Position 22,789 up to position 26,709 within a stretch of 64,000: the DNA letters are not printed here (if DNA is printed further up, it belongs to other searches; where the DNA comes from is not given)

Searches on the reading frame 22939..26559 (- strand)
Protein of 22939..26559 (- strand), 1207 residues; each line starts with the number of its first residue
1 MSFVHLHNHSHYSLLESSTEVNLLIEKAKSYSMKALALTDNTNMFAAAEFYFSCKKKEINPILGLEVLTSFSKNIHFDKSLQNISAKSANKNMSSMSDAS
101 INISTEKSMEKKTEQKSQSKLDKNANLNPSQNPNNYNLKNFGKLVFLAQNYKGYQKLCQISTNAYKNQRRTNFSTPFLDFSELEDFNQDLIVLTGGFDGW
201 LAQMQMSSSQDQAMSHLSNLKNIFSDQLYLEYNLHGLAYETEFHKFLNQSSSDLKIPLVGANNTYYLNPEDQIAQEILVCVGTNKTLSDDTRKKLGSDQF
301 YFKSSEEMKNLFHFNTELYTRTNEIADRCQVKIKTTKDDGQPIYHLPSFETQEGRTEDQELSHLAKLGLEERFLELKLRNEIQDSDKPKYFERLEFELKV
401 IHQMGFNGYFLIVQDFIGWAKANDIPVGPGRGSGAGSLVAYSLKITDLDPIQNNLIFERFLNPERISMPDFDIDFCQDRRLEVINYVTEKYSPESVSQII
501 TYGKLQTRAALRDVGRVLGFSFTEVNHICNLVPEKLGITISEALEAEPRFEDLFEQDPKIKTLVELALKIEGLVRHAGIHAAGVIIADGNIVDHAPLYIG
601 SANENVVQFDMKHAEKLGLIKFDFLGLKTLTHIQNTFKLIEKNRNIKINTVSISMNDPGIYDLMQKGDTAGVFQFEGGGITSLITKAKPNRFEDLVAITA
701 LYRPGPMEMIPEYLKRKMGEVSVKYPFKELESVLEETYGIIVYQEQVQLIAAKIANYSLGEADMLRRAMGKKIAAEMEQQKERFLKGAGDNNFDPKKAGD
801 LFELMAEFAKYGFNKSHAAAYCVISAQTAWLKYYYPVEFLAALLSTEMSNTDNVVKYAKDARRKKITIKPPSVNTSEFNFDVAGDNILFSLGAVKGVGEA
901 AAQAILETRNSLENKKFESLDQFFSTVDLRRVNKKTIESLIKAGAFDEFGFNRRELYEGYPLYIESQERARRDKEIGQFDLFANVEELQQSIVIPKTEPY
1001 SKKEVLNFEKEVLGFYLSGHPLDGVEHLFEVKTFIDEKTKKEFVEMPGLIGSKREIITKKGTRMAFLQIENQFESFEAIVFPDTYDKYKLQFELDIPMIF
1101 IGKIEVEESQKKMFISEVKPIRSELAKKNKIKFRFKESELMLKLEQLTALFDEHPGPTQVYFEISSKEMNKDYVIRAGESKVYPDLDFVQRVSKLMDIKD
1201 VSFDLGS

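Call 96: search_protein_families(library=pfam, proteins=[window:22939-26559:-], max_evalue=0.001)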
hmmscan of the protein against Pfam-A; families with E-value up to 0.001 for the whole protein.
window:22939-26559:- (1207 aa): 4 families
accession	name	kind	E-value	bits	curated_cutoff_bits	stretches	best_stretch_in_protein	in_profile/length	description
PF07733.18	DNA_pol3_alpha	-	1.4e-100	336.6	23.9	1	360-626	2-260/260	Bacterial DNA polymerase III alpha NTPase domain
PF17657.6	DNA_pol3_finger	-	4.2e-61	205.6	22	1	629-792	1-166/166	Bacterial DNA polymerase III alpha subunit finger domain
PF02811.25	PHP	-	1e-32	114.2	26.4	1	5-234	1-163/164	PHP domain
PF14579.12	HHH_6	-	2.4e-27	95.4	25.6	1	865-956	1-90/90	Helix-hairpin-helix motif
